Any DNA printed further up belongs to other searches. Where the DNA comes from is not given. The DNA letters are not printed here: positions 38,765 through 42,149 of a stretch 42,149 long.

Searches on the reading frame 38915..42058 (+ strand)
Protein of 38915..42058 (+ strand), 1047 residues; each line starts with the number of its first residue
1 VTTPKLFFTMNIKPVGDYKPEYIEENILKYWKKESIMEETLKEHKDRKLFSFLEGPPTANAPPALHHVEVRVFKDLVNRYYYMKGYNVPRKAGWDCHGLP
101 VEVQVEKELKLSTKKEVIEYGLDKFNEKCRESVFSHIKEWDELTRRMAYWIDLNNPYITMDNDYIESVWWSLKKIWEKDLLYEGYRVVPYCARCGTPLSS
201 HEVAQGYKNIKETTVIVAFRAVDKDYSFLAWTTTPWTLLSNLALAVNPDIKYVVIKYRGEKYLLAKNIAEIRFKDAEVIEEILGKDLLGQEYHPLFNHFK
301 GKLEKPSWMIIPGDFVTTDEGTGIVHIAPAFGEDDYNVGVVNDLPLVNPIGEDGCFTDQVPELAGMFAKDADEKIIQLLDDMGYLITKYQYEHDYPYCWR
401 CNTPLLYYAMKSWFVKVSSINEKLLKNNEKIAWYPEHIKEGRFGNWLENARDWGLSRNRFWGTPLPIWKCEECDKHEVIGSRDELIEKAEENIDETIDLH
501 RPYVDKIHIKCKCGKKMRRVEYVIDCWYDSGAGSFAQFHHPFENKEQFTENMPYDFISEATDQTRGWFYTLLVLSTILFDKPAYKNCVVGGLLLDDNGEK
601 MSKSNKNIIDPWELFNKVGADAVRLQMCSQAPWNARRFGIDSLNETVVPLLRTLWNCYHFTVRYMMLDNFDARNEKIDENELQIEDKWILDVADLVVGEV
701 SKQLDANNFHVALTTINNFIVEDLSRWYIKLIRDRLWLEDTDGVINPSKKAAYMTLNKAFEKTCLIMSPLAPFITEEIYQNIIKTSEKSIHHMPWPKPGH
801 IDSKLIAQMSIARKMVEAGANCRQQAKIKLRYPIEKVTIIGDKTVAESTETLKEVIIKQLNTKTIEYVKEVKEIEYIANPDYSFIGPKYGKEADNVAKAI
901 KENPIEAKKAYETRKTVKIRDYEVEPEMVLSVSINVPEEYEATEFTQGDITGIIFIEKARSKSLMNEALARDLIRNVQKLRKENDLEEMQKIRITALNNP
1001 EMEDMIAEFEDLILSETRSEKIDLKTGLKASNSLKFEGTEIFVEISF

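Call 5: search_protein_families(library=pfam, proteins=[window:38915-42058:+], max_evalue=0.01)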
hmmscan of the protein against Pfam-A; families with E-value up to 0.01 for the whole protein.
window:38915-42058:+ (1047 aa): 4 families
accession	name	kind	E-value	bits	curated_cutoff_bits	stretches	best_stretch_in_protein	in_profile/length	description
PF00133.28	tRNA-synt_1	-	7.7e-118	394.3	22.7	1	27-630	2-405/414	tRNA synthetases class I (I, L, M and V)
PF08264.19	Anticodon_1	-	1.1e-30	107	25.1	1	686-836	1-146/148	Anticodon-binding domain of tRNA ligase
PF19302.4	DUF5915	-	5.3e-21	75.5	27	1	854-1045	2-192/195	Domain of unknown function (DUF5915)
PF09334.17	tRNA-synt_1g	-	3.4e-10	39.7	20.1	0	593-633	320-360/391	tRNA synthetases class I (M)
